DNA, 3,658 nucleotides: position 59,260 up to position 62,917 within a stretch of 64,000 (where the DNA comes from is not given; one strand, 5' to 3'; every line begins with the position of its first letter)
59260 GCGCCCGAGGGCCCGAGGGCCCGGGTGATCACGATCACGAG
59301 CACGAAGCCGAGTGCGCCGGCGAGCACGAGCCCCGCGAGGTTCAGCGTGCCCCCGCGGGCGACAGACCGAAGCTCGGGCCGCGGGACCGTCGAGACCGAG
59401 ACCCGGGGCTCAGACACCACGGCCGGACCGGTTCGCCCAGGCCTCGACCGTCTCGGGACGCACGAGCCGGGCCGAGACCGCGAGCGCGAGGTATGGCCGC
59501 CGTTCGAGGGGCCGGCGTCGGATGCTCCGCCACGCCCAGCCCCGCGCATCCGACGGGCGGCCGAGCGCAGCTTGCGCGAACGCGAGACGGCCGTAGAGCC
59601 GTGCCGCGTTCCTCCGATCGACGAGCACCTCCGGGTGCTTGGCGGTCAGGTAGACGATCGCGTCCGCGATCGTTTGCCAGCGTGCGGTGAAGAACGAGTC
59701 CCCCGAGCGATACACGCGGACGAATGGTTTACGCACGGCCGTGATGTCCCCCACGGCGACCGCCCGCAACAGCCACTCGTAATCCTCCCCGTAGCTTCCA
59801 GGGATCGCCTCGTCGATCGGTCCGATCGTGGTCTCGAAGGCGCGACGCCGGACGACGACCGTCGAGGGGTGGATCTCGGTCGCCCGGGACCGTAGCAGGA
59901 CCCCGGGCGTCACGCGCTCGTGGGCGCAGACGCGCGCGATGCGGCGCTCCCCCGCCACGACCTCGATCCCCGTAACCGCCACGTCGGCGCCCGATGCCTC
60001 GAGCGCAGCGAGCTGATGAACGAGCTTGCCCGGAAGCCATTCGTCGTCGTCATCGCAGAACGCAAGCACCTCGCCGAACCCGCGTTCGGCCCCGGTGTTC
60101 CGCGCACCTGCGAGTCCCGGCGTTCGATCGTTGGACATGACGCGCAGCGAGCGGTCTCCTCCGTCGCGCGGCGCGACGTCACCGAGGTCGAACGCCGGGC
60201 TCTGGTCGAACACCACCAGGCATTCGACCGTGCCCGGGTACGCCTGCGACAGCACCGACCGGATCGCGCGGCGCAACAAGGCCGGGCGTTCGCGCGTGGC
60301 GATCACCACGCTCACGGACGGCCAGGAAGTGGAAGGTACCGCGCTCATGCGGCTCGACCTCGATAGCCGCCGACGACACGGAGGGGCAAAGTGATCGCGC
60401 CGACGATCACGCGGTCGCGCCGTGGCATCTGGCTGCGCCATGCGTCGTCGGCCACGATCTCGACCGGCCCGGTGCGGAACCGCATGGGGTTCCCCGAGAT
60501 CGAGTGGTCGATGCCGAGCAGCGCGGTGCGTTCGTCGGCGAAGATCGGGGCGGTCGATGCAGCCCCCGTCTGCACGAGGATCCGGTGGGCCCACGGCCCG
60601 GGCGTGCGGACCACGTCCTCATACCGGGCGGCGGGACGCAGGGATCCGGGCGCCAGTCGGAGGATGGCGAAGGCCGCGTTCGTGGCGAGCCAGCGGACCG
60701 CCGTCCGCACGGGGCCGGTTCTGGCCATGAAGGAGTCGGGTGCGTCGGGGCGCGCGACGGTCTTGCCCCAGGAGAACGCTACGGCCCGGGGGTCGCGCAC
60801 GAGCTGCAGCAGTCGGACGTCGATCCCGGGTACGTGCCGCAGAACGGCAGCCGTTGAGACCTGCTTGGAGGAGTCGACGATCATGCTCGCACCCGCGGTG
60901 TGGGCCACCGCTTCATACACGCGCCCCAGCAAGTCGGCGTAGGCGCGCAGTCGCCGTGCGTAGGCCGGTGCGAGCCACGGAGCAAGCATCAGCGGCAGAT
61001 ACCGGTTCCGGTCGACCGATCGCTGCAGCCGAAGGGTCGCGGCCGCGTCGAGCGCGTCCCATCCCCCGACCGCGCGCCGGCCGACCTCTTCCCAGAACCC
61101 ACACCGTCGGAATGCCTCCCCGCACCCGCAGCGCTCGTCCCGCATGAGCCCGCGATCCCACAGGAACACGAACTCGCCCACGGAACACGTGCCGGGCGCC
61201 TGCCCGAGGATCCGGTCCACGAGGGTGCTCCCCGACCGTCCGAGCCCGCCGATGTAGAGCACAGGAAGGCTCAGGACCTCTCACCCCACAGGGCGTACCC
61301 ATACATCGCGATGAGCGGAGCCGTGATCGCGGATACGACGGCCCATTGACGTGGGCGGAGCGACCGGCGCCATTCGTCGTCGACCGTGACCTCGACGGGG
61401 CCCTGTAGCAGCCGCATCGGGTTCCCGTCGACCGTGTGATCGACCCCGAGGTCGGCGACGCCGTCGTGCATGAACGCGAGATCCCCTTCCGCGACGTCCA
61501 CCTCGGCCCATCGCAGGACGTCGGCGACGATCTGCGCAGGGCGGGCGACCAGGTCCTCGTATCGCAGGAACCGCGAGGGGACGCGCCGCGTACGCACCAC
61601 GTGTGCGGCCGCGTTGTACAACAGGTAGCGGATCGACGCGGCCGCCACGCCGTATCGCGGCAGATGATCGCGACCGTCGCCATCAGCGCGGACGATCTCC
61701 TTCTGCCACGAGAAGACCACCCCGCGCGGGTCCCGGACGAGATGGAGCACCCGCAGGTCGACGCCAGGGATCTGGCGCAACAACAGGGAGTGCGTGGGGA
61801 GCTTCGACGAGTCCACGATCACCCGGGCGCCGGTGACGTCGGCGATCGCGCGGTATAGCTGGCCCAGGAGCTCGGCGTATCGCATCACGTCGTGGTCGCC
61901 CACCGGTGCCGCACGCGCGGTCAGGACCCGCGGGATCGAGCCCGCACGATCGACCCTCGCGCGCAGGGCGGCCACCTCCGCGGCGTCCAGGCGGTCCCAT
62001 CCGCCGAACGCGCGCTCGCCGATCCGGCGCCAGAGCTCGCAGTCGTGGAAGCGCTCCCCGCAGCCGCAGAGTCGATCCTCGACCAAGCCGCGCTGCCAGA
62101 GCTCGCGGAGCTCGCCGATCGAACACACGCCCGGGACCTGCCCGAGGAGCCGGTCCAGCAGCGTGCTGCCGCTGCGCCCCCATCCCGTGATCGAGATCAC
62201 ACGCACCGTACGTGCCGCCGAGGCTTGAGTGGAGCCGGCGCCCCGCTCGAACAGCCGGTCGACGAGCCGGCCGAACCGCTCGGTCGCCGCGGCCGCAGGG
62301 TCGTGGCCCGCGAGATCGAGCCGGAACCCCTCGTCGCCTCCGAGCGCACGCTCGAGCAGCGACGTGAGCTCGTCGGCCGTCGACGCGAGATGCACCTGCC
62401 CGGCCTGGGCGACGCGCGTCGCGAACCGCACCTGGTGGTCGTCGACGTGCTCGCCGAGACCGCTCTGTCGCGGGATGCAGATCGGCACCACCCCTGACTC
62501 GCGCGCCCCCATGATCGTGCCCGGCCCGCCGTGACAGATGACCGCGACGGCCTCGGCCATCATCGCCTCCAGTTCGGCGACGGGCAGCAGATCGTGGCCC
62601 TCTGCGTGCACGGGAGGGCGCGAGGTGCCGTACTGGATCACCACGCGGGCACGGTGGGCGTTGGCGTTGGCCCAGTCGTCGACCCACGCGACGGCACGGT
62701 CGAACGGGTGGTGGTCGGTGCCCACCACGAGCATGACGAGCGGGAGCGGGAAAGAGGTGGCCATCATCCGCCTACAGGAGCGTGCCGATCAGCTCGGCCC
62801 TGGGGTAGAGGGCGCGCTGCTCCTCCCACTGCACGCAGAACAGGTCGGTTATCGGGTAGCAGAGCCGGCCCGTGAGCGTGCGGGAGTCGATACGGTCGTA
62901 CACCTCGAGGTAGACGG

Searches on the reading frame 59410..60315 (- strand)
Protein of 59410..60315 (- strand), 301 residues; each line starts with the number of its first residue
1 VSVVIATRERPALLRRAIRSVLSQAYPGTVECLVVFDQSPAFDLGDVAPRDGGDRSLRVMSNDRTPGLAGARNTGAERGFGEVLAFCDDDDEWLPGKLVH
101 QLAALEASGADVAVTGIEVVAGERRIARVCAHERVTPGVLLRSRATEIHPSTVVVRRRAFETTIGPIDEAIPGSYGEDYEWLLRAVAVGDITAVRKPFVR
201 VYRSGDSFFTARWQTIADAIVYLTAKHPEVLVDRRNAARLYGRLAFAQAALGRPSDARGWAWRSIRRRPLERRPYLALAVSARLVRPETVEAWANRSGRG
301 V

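Call 81: search_protein_families(library=pfam, proteins=[window:59410-60315:-], max_evalue=0.00001)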
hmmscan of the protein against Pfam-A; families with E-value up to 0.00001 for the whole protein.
window:59410-60315:- (301 aa): 3 families
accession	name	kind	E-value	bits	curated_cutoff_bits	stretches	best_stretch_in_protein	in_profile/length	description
PF00535.33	Glycos_transf_2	-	1.6e-20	74.2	23.3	1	2-129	1-127/168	Glycosyl transferase family 2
PF10111.15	Glyco_tranf_2_2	-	6.5e-08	32.8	27.3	0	62-103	63-104/276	Glycosyltransferase like family 2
PF13641.12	Glyco_tranf_2_3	-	3.5e-07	30.9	27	1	2-203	4-213/230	Glycosyltransferase like family 2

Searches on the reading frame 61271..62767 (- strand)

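Call 81: search_protein_families(library=pfam, proteins=[window:61271-62767:-], max_evalue=0.00001)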
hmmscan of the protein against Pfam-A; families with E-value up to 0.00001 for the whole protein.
window:61271-62767:- (498 aa): 2 families
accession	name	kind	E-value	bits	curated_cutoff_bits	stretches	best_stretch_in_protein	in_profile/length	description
PF13469.12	Sulfotransfer_3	-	4.8e-14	53.6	27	1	191-426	2-215/216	Sulfotransferase family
PF04101.22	Glyco_tran_28_C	-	2.2e-10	41.3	22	1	11-123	2-122/166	Glycosyltransferase family 28 C-terminal domain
